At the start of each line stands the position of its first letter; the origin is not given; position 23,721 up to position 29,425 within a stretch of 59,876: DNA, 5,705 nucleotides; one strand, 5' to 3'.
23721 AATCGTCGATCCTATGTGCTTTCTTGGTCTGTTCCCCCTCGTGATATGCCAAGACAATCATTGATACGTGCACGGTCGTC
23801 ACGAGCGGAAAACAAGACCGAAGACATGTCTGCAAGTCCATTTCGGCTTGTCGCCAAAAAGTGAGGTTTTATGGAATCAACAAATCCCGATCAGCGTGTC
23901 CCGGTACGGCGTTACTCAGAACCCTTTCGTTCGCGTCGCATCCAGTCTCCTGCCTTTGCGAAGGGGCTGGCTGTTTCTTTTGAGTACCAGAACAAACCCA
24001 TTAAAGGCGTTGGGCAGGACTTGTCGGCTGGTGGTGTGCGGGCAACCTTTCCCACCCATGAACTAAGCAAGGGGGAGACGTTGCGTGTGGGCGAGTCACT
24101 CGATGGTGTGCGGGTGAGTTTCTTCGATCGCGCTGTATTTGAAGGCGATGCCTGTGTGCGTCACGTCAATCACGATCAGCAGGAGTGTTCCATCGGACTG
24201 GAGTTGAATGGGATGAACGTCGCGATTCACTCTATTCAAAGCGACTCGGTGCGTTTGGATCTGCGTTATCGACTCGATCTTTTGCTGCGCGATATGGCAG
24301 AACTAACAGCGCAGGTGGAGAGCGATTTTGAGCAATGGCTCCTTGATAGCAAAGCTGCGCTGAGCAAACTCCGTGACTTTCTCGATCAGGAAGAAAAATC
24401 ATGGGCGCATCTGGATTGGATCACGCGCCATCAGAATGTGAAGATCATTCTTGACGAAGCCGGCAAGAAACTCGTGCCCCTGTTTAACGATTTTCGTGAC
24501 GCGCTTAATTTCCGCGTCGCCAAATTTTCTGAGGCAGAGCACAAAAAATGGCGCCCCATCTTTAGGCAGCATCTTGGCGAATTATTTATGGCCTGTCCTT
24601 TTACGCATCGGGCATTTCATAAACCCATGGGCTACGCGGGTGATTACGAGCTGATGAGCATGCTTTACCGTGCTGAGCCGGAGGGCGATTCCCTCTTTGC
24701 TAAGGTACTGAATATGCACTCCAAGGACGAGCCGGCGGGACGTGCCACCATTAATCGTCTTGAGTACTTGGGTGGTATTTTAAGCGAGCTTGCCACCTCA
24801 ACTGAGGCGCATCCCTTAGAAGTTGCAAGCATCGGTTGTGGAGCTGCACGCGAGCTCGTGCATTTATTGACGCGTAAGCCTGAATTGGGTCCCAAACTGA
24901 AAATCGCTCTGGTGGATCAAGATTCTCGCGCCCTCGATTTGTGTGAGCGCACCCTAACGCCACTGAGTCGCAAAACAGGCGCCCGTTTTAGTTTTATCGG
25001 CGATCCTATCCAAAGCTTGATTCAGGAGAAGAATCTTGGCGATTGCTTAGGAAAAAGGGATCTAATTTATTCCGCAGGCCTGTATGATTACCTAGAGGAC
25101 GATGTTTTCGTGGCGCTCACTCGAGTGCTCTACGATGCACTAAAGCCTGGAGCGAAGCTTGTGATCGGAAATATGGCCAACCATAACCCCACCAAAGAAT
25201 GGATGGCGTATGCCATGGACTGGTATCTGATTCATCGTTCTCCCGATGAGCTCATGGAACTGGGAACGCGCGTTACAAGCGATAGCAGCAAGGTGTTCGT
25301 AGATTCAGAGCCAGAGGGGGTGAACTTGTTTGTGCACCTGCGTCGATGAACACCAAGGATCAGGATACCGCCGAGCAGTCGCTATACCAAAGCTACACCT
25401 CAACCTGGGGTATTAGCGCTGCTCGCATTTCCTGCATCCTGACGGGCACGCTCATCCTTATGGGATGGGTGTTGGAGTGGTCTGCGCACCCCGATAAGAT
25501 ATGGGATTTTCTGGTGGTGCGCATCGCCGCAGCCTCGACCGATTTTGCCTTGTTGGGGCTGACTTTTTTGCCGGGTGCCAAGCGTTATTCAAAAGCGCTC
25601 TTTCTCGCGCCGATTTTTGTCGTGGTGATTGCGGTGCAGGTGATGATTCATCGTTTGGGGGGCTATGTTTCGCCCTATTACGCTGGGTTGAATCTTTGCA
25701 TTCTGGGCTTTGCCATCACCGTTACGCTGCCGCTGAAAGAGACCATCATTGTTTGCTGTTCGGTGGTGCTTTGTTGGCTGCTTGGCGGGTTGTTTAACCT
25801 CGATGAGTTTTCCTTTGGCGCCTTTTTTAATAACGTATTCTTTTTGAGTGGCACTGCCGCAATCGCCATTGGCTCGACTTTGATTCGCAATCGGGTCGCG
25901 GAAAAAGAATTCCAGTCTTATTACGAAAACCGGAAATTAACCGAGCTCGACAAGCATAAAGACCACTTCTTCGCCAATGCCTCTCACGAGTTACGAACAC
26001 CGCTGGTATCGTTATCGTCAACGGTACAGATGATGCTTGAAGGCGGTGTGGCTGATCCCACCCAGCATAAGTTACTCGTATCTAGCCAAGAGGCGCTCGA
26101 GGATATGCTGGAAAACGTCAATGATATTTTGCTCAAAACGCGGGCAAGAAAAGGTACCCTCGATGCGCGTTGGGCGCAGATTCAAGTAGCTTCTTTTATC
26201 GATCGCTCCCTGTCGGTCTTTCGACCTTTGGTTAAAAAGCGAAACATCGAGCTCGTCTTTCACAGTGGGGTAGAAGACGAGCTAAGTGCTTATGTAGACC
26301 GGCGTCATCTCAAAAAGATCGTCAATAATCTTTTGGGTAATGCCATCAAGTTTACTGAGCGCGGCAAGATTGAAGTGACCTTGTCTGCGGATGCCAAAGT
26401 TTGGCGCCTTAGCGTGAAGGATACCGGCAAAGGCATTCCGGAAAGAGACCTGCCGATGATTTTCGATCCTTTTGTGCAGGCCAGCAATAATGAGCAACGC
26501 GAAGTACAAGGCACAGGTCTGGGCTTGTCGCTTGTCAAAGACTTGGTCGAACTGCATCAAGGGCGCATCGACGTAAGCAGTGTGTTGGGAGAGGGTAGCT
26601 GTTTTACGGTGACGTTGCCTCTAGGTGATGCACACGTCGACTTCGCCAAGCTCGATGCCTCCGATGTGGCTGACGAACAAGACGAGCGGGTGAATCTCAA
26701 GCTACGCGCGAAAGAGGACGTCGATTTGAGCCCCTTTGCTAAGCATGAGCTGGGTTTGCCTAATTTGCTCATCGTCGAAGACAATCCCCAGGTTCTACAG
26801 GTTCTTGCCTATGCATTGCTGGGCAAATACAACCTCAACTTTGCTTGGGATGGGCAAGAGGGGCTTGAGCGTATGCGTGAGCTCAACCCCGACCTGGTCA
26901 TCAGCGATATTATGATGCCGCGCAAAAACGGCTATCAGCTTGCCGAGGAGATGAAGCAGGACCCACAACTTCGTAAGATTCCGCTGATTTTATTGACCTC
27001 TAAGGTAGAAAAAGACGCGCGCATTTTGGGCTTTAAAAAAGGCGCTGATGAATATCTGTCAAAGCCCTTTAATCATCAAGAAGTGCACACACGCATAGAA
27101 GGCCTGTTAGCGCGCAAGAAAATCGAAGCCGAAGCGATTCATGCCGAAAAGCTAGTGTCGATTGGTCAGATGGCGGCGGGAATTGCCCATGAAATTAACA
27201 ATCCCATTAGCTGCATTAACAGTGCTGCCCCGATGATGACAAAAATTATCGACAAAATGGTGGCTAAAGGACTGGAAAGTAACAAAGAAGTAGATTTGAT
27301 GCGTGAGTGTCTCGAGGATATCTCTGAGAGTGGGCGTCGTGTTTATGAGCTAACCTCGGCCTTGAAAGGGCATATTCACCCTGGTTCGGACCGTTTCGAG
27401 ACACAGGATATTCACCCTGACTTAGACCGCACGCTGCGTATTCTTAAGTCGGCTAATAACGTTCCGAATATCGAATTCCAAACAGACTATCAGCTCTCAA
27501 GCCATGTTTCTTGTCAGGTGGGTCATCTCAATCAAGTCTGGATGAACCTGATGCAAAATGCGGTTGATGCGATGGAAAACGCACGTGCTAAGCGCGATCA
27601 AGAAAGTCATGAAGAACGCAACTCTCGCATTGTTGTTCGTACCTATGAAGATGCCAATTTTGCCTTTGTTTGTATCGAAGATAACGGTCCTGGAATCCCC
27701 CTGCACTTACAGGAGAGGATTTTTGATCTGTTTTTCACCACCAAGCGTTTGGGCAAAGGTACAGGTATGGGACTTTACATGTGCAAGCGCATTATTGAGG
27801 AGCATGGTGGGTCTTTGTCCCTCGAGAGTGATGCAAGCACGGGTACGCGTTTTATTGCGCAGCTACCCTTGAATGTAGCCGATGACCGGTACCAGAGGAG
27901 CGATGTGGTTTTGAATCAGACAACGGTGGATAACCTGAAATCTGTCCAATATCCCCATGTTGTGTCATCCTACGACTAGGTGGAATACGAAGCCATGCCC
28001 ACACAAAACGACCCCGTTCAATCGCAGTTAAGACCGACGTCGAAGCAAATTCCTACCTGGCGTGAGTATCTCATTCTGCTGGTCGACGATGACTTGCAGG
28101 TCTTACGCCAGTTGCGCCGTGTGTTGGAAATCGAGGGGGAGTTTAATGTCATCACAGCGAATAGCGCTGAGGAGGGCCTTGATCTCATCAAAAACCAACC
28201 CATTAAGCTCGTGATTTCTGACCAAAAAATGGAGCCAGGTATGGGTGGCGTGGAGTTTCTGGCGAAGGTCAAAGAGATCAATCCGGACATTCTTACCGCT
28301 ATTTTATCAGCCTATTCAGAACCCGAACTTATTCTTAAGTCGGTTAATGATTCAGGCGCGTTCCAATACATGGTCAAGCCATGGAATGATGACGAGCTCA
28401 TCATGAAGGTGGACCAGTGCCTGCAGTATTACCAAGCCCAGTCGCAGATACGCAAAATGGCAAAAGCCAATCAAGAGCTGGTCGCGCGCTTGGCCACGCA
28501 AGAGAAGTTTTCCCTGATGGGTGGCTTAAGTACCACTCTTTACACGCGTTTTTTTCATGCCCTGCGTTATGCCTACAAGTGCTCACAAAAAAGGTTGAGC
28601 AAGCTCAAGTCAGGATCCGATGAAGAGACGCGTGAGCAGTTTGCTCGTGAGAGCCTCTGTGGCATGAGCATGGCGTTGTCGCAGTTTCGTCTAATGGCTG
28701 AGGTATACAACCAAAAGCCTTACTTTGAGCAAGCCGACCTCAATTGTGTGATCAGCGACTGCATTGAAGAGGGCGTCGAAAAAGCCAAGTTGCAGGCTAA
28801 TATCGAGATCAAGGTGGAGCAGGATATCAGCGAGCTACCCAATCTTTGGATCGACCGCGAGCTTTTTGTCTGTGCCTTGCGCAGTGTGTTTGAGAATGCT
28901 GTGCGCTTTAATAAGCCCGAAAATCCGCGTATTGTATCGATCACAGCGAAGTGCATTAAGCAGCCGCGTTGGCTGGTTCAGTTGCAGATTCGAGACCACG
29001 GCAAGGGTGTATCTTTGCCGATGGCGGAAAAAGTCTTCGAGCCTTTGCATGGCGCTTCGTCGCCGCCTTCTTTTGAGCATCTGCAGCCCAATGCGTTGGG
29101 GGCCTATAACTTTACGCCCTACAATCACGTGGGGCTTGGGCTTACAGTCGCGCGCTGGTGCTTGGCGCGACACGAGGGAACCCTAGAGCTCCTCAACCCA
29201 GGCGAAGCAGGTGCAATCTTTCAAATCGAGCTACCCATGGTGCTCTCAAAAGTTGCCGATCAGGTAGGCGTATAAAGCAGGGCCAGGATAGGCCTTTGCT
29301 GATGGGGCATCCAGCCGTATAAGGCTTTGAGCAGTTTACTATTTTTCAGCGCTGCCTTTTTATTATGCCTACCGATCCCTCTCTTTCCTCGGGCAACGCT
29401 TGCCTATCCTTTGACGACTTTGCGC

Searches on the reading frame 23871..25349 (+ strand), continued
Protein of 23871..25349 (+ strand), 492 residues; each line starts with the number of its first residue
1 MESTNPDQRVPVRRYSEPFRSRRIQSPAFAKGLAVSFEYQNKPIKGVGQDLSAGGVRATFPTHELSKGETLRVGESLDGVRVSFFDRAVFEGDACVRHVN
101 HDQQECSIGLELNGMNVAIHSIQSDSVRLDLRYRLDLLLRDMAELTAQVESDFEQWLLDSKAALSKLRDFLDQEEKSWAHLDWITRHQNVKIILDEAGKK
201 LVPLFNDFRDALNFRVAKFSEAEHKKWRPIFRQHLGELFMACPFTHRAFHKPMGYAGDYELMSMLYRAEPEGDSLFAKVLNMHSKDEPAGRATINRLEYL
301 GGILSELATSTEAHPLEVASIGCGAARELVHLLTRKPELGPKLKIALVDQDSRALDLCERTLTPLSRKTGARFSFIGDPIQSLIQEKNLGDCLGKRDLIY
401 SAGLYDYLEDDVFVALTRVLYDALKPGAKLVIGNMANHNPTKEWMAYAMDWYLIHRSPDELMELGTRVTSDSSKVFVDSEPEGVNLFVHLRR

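Call 95: search_solved_structures(query=A3, max_evalue=1)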
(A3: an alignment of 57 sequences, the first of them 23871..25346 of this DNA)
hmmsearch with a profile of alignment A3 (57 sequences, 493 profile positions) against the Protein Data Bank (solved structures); distinct sequences matched with E-value up to 1: 22.
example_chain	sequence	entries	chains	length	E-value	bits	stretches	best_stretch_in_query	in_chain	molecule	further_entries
7upo_A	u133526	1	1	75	0.0021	20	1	151-202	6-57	DHT03 protein A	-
6kos_A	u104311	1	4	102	0.0029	19.5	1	132-224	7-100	SUWA (Super WA20)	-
5ftw_A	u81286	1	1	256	0.006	18.5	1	294-443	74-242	CHEMOTAXIS PROTEIN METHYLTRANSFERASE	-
5wp5_A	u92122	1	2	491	0.0067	18.3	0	387-431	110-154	Phosphomethylethanolamine N-methyltransferase 2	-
5doo_A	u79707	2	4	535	0.035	15.9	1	316-449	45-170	protein lysine methyltransferase 2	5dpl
5wp4_A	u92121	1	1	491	0.052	15.4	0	388-431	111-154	Phosphoethanolamine N-methyltransferase 1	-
1ez3_A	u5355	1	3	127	0.052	15.4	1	130-222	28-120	SYNTAXIN-1A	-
8oyv_A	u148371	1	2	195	0.09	14.6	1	150-223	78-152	De novo designed soluble Claudin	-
1br0_A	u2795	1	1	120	0.11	14.3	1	130-222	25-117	PROTEIN (SYNTAXIN 1-A)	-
3byi_A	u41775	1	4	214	0.13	14.1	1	114-224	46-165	Rho GTPase activating protein 15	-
3ocj_A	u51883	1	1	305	0.19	13.6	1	289-432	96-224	Putative exported protein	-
1s94_A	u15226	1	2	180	0.21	13.4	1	134-229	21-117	s-syntaxin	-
9jve_A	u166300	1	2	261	0.22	13.3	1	340-404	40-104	SDR family NAD(P)-dependent oxidoreductase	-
6s3k_B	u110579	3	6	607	0.25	13.2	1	106-179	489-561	APC family permease | Potassium transporter KimA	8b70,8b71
9kq1_A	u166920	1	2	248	0.25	13.1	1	340-404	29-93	SDR superfamily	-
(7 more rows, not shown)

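Call 102: predict_structure(alignment_id=A3)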
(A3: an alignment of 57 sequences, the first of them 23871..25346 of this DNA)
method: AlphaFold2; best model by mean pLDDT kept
length: 492 residues; sequences in the alignment: 57
mean_pLDDT: 92.1   pTM: 0.87
mean pLDDT of the five models: 92.1, 92.0, 91.6, 91.5, 91.0
residues with pLDDT >= 90: 398; 70-90: 63; 50-70: 26; < 50: 5
segments of 3 or more residues with pLDDT < 50: 1-5
pLDDT, mean of each block of 10 residues (from residue 1): 49 63 86 94 94 95 77 95 95 96 93 91 90 96 86 94 98 95 92 96 97 97 98 97 95 69 93 98 97 97 97 92 94 98 96 93 98 92 78 92 94 96 96 98 97 97 97 97 98 97
secondary structure, 60 per line:
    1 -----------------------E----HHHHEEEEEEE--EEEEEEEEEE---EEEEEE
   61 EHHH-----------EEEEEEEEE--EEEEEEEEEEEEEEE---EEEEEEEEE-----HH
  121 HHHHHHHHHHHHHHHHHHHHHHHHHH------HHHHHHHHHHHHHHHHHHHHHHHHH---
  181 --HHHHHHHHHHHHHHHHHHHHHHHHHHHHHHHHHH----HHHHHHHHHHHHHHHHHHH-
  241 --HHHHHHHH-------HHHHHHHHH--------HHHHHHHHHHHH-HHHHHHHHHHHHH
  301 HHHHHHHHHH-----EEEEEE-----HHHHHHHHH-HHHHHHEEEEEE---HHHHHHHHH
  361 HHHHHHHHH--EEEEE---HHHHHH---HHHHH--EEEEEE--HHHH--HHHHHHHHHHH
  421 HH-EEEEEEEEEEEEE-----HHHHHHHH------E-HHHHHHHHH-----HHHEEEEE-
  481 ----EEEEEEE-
elements in order: H29-32 E33-39 E42-51 E55-61 E76-84 E87-101 E105-113 H119-146 H153-177 H183-216 H221-239 H243-250 H258-266 H275-286 H288-310 E316-321 H327-335 H337-342 E343-348 H352-369 E372-376 H380-385 H389-393 E396-401 H404-407 H410-422 E424-436 H442-449 H458-466 E475-479 E485-491

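Call 105: fold_search(model_id=the predicted structure, library=pdb)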
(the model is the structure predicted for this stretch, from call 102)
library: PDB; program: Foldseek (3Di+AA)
matches with E <= 10: 1747; with E <= 0.001: 964
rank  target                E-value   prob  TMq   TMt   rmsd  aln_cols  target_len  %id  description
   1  8rxg                  7.3e-11  1.00  0.35  0.49  13.2       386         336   15  Crystal structure of alpha-keto C-methyl transferase SgvM bound to SAM (released 2024-07-24)
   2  3gwz_A                6.3e-10  1.00  0.32  0.43  14.0       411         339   13  Structure of the Mitomycin 7-O-methyltransferase MmcR (released 2010-04-07)
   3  8rxf                  8.7e-10  1.00  0.34  0.48  13.1       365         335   15  Crystal structure of S-SAD phased alpha-keto C-methyl transferase SgvM bound to ketoleucine (released 2024-07-03)
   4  8rpr                  1.0e-09  1.00  0.34  0.48  13.3       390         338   16  Crystal Structure of SgvM methyltransferase in complex with alpha-ketoleucine and Zn2+ ion (released 2024-07-24)
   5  6clx_A                2.2e-09  1.00  0.29  0.40   6.7       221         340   16  Crystal structure of TnmH in complex with SAM (released 2019-03-06)
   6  8ftr                  2.2e-09  1.00  0.34  0.49  13.0       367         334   16  SgvM methyltransferase with MTA and alpha-ketoleucine (released 2023-11-01)
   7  9la8_A                2.2e-09  1.00  0.30  0.41  16.1       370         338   14  Comparative analysis of functions and catalytic mechanisms of methyltransferases involved in anthracycline biosynthesi (released 2026-01-07)
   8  6clw_B                2.3e-09  1.00  0.26  0.36  11.1       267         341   16  Crystal structure of TnmH (released 2019-03-06)
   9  3ocj                  2.7e-09  1.00  0.40  0.62  10.8       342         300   17  The crystal structure of a possilbe exported protein from Bordetella parapertussis (released 2010-10-06)
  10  1tw2_A                2.7e-09  1.00  0.30  0.41  11.9       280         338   16  Crystal structure of Carminomycin-4-O-methyltransferase (DnrK) in complex with S-adenosyl-L-homocystein (SAH) and 4-me (released 2004-09-14)
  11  7oy1_B                2.8e-09  1.00  0.30  0.41  14.0       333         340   14  DnrK mutant RTCR (released 2022-07-13)
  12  5eeg_B                3.5e-09  1.00  0.30  0.42  14.1       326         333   15  Crystal structure of carminomycin-4-O-methyltransferase DnrK in complex with tetrazole-SAH (released 2015-12-23)
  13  7pgj                  4.1e-09  1.00  0.30  0.42  14.0       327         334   15  Chimeric carminomycin-4-O-methyltransferase (DnrK) with regions from 10-decarboxylate TamK and 10-hydroxylase RdmB, toge (released 2022-08-24)
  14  7pga_D                4.4e-09  1.00  0.30  0.41  16.2       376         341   14  Chimeric carminomycin-4-O-methyltransferase (DnrK) with regions from 10-hydroxylase RdmB and 10-decarboxylase TamK (released 2022-08-24)
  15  5thy_A                4.9e-09  1.00  0.33  0.41  17.6       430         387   13  Crystal structure of SeMet-Substituted CurJ carbon methyltransferase (released 2016-10-19)
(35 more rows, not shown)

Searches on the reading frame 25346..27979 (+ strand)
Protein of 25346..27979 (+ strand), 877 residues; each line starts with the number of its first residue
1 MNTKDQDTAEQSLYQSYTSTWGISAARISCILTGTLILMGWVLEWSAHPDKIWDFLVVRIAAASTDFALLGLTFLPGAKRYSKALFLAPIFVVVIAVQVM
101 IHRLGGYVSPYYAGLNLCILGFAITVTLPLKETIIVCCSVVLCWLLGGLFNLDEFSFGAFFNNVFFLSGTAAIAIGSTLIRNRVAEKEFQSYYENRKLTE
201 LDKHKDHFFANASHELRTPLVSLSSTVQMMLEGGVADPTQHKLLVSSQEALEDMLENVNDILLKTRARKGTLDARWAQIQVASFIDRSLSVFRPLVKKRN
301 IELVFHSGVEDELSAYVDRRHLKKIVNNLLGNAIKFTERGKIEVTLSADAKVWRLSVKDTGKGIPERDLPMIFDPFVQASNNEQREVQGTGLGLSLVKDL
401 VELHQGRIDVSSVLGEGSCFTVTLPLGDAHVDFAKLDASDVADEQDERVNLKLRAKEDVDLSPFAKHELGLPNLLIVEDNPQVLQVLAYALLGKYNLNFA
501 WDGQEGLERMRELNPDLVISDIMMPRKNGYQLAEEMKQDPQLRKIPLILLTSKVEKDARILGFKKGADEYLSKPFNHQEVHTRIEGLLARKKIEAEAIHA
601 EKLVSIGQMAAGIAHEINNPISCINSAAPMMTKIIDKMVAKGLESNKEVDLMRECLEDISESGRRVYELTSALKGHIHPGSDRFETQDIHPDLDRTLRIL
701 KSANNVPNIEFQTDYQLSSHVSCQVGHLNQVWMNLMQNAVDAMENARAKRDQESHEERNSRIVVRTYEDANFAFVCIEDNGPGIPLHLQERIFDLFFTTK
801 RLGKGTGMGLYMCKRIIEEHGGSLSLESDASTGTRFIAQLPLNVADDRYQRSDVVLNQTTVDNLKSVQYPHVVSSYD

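Call 8: search_protein_families(library=pfam, proteins=[window:25346-27979:+], max_evalue=0.1)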
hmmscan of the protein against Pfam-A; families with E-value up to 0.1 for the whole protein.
window:25346-27979:+ (877 aa): 6 families
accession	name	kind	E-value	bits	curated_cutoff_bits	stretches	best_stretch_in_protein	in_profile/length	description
PF02518.31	HATPase_c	-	1.4e-56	190.2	26.4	2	318-426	2-109/111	Histidine kinase-, DNA gyrase B-, and HSP90-like ATPase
PF00072.30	Response_reg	-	1.3e-22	80.5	30.2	1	475-585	2-111/111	Response regulator receiver domain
PF00512.31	HisKA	-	1.8e-18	66.7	26.9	2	205-267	2-63/66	His Kinase A (phospho-acceptor) domain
PF14501.12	HATPase_c_5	-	5.4e-08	33.1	22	1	730-830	8-92/102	GHKL domain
PF13581.12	HATPase_c_2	-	7.6e-07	29.6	27.4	1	322-404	32-112/127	Histidine kinase-like ATPase domain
PF13589.12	HATPase_c_3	-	0.00018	22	25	0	326-389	7-71/137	Histidine kinase-, DNA gyrase B-, and HSP90-like ATPase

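Call 75: search_protein_families(library=ncbifam, proteins=[window:25346-27976:+], max_evalue=0.01)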
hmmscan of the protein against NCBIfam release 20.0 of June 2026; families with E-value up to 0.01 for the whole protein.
window:25346-27976:+ (877 aa): 168 families (the best 25 are shown)
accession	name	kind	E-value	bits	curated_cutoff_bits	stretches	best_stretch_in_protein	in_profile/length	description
NF047465.1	hybrid_HK_LvrA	exception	8e-97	325.1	1200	2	186-841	185-817/819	hybrid histidine kinase/response regulator LvrA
TIGR02956.1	TMAO_torS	equivalog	4.3e-78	263.4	676.5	2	202-617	461-848/967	TMAO reductase system sensor histidine kinase/response regulator TorS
NF008468.0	PRK11360.1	equivalog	1.8e-73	247.9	646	2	588-846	378-612/616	two-component system sensor histidine kinase AtoS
NF047874.1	MASE3_PAS_HK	subfamily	8.8e-73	246.1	560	2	196-450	389-648/655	MASE3 domain-containing sensor histidine kinase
NF041947.1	LuxQ_Vibrio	equivalog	4.8e-72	243.1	1200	2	184-583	451-834/843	quorum-sensing autoinducer 2 sensor kinase/phosphatase LuxQ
NF046044.1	PnpS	equivalog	4.9e-71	239.8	400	2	197-425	162-390/390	two-component system histidine kinase PnpS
NF038297.2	hybrid_HK_HrmK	equivalog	6.2e-70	236.5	725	2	193-579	223-599/607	hybrid histidine kinase/response regulator HrmK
NF008302.0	PRK11091.1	equivalog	1.8e-65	221.5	838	2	197-599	275-654/779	aerobic respiration two-component sensor histidine kinase ArcB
NF011874.0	PRK15347.1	equivalog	8.5e-63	212.7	852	3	182-430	375-618/921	two component system sensor kinase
TIGR02966.1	phoR_proteo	equivalog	8.3e-61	205.8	334.2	2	197-424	106-333/333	phosphate regulon sensor histidine kinase PhoR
NF038348.1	T2SS_HK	subfamily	9.9e-61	205.8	450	3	658-842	403-573/574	histidine kinase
NF008318.0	PRK11107.1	equivalog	1.1e-60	205.7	890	3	200-432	288-524/920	two-component sensor histidine kinase BarA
NF008099.0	PRK10841.1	equivalog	1.9e-60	204.7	920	3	203-455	468-715/949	two-component system sensor histidine kinase RcsC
NF033092.0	HK_WalK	equivalog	2.2e-58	198.3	725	2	200-426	367-594/594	cell wall metabolism sensor histidine kinase WalK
NF007688.0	PRK10364.1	equivalog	1.1e-57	195.8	479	2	589-845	223-454/460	two-component system sensor histidine kinase ZraS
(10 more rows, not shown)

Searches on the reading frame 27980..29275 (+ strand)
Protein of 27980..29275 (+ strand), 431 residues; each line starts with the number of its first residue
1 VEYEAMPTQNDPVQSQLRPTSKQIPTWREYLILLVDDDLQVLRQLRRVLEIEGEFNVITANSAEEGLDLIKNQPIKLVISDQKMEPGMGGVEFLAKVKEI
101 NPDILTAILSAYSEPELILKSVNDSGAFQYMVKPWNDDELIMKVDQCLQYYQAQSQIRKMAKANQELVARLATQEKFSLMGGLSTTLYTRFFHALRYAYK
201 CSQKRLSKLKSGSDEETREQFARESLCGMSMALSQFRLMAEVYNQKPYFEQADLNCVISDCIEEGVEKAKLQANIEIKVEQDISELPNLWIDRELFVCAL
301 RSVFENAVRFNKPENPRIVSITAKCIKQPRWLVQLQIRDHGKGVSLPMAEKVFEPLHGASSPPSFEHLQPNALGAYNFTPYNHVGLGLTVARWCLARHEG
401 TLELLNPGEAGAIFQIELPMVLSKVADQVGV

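Call 8: search_protein_families(library=pfam, proteins=[window:27980-29275:+], max_evalue=0.1)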
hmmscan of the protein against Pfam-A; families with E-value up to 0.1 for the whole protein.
window:27980-29275:+ (431 aa): 2 families
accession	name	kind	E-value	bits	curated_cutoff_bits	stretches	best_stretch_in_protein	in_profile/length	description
PF00072.30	Response_reg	-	5.8e-19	68.8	30.2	1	32-144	1-110/111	Response regulator receiver domain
PF02518.31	HATPase_c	-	2.1e-08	35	26.4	1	299-420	9-109/111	Histidine kinase-, DNA gyrase B-, and HSP90-like ATPase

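Call 75: search_protein_families(library=ncbifam, proteins=[window:27980-29272:+], max_evalue=0.01)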
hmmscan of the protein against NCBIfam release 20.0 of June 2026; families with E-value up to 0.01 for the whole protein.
window:27980-29272:+ (431 aa): 103 families (the best 25 are shown)
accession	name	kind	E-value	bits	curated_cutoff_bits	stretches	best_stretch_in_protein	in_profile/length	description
NF053512.1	nitric_RR_NosR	exception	1.9e-37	129.3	400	1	32-167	1-134/422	response regulator c-di-GMP phosphodiesterase, NosR family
TIGR01818.1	ntrC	equivalog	2.6e-16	59.4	558.6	1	32-186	1-156/463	nitrogen regulation protein NR(I)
NF011695.0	PRK15115.1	equivalog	1.3e-15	57.2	763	1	32-171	9-147/445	two-component system response regulator GlrR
NF008469.0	PRK11361.1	equivalog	2.2e-15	56.3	714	1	31-163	6-135/461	acetoacetate metabolism transcriptional regulator AtoC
NF008176.1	PRK10923.1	equivalog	2.6e-15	56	620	1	32-185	6-159/469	nitrogen regulation protein NR(I)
NF052313.1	T9SS_RR_PorX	equivalog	4e-15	55.6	300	1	32-171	3-141/513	T9SS response regulator signal transducer PorX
NF006900.1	PRK09390.1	equivalog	1.3e-13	51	255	1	30-177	5-149/203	response regulator FixJ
NF046020.1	HisKinCckABruc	equivalog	1.7e-13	49.4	1000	1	31-148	751-867/868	cell cycle histidine kinase CckA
NF007689.0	PRK10365.1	equivalog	2.2e-13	49.8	760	1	32-155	8-128/441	sigma-54-dependent response regulator transcription factor ZraR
NF041880.1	EPS_EpsF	equivalog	6.3e-13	48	900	1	35-171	1-137/492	response regulator EpsF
NF047793.1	ResRegPgtA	equivalog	3.3e-12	45.9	650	1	29-171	5-142/414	two-component system response regulator PgtA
NF051870.1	NAssimRespRegNtrX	equivalog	4.8e-12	45.5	600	1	32-169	4-143/452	nitrogen assimilation response regulator NtrX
NF052445.1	RespRegMctR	equivalog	3.3e-11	43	300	1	32-176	4-150/205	two-component system response regulator MctR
NF045505.1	RR_RssB_Pseudo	equivalog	7.1e-11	41.8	700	1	32-172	8-150/394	two-component system response regulator RssB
NF008468.0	PRK11360.1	equivalog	7.5e-11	41.1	646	1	246-357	459-565/616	two-component system sensor histidine kinase AtoS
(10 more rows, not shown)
